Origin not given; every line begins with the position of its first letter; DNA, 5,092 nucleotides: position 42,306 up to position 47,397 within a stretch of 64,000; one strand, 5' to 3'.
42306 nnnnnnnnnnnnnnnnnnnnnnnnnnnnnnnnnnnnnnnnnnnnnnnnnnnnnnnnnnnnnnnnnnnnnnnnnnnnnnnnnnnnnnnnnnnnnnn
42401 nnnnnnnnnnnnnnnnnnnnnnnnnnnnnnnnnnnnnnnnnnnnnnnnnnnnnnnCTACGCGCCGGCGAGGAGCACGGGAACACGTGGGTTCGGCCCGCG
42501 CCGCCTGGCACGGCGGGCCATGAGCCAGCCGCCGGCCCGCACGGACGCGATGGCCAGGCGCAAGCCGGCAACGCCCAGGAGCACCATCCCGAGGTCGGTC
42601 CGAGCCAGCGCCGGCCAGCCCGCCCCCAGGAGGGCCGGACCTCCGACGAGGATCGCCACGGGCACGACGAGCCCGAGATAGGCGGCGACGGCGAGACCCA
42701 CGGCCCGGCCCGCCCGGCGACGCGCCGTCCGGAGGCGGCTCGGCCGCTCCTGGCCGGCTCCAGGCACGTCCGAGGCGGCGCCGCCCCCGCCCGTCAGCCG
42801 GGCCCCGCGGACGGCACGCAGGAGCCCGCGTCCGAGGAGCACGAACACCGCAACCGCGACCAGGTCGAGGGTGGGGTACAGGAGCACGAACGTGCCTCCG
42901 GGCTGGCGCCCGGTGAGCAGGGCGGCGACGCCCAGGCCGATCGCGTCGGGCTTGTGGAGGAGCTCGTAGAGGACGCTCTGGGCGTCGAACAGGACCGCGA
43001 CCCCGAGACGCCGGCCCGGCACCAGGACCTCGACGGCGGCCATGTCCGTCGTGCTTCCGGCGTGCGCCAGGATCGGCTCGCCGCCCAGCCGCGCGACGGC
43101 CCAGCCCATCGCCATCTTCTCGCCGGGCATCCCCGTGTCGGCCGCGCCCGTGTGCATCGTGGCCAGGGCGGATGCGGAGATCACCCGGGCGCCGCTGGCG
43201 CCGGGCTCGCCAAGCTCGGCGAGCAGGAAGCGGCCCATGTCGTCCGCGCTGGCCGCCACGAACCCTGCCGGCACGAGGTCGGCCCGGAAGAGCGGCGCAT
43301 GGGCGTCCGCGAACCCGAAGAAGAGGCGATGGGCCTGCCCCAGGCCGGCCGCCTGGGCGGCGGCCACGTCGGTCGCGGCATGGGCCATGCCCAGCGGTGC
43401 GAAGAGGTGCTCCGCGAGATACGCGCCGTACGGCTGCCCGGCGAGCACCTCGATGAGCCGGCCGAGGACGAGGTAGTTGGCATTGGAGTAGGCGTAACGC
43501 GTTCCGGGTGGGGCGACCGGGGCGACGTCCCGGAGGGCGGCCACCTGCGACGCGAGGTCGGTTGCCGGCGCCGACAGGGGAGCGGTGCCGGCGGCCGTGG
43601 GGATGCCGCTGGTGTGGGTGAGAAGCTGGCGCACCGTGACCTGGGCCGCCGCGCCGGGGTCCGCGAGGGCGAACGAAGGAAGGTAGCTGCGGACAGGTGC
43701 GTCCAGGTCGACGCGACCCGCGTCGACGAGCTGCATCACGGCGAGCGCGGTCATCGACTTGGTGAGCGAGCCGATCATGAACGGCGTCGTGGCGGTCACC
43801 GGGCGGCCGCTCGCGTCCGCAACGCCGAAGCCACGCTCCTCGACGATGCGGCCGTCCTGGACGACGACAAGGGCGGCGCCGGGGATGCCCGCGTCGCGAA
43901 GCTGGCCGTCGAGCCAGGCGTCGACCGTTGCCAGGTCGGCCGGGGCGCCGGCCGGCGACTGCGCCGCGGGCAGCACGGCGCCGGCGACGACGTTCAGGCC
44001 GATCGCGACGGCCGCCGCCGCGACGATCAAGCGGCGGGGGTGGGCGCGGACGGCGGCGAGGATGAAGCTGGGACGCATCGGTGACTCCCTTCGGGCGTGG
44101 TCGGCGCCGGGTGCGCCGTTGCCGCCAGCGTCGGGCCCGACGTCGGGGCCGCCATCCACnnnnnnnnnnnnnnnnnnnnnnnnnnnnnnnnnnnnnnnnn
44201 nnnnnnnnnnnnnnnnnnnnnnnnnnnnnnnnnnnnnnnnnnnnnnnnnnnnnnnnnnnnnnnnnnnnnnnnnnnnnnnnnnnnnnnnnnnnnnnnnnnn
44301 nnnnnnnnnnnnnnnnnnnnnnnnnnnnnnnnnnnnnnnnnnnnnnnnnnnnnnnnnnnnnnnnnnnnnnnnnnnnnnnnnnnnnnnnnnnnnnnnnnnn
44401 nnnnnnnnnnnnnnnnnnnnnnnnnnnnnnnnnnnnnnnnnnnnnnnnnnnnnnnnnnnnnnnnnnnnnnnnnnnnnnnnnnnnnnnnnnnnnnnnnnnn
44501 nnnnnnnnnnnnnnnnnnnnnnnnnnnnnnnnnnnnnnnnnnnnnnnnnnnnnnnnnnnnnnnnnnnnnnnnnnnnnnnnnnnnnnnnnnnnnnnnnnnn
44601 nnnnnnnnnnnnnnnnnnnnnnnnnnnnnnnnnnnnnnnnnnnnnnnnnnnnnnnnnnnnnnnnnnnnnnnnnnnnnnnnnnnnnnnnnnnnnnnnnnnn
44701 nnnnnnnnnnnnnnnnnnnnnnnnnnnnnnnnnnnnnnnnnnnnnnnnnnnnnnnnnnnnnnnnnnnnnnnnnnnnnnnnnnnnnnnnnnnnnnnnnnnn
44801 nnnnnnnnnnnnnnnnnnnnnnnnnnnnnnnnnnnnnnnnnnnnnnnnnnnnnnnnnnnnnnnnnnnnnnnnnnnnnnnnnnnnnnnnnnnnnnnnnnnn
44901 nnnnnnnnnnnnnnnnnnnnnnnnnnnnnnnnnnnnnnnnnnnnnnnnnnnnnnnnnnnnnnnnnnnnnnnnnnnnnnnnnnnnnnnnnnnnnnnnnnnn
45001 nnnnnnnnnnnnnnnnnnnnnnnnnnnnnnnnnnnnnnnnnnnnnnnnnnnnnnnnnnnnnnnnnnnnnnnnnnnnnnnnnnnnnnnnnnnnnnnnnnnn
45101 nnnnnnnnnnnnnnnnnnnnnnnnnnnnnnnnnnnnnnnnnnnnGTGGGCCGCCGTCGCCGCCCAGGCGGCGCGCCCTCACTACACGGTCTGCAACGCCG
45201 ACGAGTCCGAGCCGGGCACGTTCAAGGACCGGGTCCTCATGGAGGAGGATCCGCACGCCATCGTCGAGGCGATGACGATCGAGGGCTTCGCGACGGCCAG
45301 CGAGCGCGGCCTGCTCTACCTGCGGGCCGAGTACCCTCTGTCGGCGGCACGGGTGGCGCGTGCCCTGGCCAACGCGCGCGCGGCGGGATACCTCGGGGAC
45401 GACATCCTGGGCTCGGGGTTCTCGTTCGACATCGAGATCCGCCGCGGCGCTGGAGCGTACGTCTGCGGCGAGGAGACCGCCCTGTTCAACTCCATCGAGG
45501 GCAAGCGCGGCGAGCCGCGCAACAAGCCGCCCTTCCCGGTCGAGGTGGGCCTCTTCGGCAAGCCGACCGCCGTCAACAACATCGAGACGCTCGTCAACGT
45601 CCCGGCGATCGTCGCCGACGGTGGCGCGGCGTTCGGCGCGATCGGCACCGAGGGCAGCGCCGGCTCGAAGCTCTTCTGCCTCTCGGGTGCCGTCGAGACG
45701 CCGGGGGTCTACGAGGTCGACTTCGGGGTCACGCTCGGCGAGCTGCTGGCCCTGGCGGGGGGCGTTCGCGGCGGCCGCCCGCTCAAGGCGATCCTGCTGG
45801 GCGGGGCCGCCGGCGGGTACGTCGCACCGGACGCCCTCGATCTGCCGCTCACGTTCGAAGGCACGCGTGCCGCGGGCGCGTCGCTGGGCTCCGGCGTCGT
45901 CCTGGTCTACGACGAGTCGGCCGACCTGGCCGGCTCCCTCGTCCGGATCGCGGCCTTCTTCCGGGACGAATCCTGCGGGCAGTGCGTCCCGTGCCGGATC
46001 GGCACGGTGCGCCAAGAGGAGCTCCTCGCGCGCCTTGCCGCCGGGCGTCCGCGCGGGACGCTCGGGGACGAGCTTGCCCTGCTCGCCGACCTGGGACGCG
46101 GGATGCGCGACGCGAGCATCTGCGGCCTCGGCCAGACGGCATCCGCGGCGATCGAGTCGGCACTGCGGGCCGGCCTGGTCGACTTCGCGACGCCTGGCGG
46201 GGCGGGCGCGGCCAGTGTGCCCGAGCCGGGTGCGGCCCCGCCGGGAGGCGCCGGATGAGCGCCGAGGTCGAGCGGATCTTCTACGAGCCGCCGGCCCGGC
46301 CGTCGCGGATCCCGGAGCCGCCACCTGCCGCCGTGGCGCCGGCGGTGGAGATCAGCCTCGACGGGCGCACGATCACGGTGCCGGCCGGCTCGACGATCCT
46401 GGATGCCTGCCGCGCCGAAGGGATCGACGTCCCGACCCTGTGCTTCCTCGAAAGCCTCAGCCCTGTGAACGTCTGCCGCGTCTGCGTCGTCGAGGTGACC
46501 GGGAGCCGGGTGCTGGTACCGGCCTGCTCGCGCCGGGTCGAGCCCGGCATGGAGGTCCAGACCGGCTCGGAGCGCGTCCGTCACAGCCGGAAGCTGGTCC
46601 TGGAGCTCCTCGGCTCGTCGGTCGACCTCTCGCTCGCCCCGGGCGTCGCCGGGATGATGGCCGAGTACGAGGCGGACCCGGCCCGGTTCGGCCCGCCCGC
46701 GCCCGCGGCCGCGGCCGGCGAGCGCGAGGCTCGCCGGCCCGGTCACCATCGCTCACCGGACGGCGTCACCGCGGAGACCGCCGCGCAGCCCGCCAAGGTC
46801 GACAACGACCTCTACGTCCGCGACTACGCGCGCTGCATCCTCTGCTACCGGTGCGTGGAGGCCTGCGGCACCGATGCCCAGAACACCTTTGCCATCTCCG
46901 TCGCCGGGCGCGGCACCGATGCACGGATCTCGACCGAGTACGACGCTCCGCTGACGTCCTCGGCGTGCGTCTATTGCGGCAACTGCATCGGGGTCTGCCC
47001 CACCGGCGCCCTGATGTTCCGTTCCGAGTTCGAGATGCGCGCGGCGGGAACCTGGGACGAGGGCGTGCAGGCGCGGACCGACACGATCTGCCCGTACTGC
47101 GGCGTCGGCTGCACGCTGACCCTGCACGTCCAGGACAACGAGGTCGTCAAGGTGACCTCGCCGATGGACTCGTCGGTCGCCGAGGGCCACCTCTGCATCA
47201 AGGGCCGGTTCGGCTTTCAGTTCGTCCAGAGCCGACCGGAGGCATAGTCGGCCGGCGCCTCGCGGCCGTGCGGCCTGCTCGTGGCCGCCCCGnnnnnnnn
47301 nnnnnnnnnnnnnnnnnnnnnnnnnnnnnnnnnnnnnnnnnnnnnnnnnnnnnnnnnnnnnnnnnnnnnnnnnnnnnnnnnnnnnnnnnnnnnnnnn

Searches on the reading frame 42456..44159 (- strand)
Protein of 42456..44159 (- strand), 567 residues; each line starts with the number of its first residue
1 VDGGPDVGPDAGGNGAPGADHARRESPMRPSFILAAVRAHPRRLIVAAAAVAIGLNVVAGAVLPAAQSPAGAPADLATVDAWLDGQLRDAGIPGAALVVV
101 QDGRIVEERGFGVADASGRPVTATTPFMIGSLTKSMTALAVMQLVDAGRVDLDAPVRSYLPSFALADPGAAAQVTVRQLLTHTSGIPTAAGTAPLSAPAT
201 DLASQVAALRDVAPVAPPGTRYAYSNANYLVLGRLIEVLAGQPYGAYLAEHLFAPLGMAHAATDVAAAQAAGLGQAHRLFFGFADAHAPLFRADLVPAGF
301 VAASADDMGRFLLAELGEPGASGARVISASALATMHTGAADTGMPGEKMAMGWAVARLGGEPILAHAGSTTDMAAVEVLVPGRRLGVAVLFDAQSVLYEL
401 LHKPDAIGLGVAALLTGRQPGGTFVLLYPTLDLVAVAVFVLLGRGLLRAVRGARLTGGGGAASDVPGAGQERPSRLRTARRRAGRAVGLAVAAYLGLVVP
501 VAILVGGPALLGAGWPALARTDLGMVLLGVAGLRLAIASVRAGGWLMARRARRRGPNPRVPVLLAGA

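Call 17: search_protein_families(library=pfam, proteins=[window:42456-44159:-])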
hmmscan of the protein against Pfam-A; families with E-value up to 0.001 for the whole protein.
window:42456-44159:- (567 aa): 1 family
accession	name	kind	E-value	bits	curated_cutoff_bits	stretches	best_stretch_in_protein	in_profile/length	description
PF00144.29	Beta-lactamase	-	6e-69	233.2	27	1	79-394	1-311/329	Beta-lactamase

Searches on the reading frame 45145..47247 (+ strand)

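Call 17: search_protein_families(library=pfam, proteins=[window:45145-47247:+])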
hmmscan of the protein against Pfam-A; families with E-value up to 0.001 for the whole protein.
window:45145-47247:+ (700 aa): 10 families
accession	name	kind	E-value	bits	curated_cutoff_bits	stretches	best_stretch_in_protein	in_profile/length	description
PF13510.11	Fer2_4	-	4.7e-21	75.1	22.8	1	400-475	3-81/82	2Fe-2S iron-sulfur cluster binding domain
PF04879.21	Molybdop_Fe4S4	-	1.3e-18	67.1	22.7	1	644-695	3-54/55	Molybdopterin oxidoreductase Fe4S4 domain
PF22117.2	Fer4_Nqo3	-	4.3e-10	40.1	27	1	560-623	7-66/67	NADH-quinone oxidoreductase subunit 3, ferredoxin-like domain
PF00037.32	Fer4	-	5.8e-08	32.7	21.1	2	606-623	6-23/24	4Fe-4S binding domain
PF12838.12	Fer4_7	-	8.3e-08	33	27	1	563-622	1-52/52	4Fe-4S dicluster domain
PF13187.11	Fer4_9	-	1.9e-05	25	27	1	563-622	1-51/52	4Fe-4S dicluster domain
PF13484.11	Fer4_16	-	2.7e-05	25.3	30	0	608-638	2-31/66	4Fe-4S double cluster binding domain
PF14697.11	Fer4_21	-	9.7e-05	22.9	35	1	561-621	5-55/59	4Fe-4S dicluster domain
PF13183.11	Fer4_8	-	0.00061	20.7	27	1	562-621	3-67/68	4Fe-4S dicluster domain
PF13237.11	Fer4_10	-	0.00076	19.8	25.5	1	558-619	3-53/53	4Fe-4S dicluster domain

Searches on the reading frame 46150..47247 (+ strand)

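Call 34: search_protein_families(library=ncbifam, proteins=[window:46150-47247:+])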
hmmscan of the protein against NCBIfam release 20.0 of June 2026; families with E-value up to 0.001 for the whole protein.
window:46150-47247:+ (365 aa): 41 families (the best 25 are shown)
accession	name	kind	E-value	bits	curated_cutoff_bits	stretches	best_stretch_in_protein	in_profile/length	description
NF040763.1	FeFe_hydrog_A6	exception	2.2e-48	165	765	2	66-156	1-91/571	NADH-dependent [FeFe] hydrogenase, group A6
TIGR01973.1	NuoG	equivalog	8.2e-43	147.1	470.05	2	224-361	138-266/606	NADH-quinone oxidoreductase subunit NuoG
NF005745.0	PRK07569.1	equivalog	7.7e-41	140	333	2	67-155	5-93/238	bidirectional hydrogenase complex protein HoxU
NF040762.1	Hydr_FeFe_Clost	exception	2.2e-30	105.8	900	2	67-149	2-84/572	ferredoxin hydrogenase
NF006305.0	PRK08493.1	equivalog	3e-29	101.7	591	2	66-153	2-87/819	NADH-quinone oxidoreductase subunit G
NF005895.0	PRK07860.1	equivalog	4.2e-27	94.5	802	2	64-154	16-108/811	NADH-quinone oxidoreductase subunit G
NF009454.0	PRK12814.1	equivalog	2.6e-20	72.4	916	1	66-153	4-91/657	putative NADPH-dependent glutamate synthase small subunit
TIGR01591.1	Fdh-alpha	equivalog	1.4e-14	53.2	666.25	1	312-362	1-51/672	formate dehydrogenase subunit alpha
TIGR02512.1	FeFe_hydrog_A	subfamily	7.4e-13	48.1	405.95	1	223-295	3-74/375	[FeFe] hydrogenase, group A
NF041513.1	formate_DH_Act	exception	2.9e-10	38.6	1400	1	310-361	43-94/1067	formate dehydrogenase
NF004537.0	PRK05888.1-3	equivalog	3e-10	39.9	163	2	271-297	113-139/204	NADH-quinone oxidoreductase subunit NuoI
TIGR01971.1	NuoI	subfamily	1.6e-08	34.2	113.05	1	267-298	77-108/121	NADH-quinone oxidoreductase, chain I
NF009053.0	PRK12387.1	subfamily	2.2e-08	34.1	204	1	211-311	19-113/180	formate hydrogenlyase complex iron-sulfur subunit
NF042909.1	FMH_DH_FwdF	exception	2.6e-07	30.1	375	1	225-319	53-145/336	tungsten-dependent formylmethanofuran dehydrogenase subunit FwdF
NF006076.0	PRK08222.1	equivalog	3.1e-07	30.4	270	1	271-299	73-101/181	hydrogenase 4 subunit H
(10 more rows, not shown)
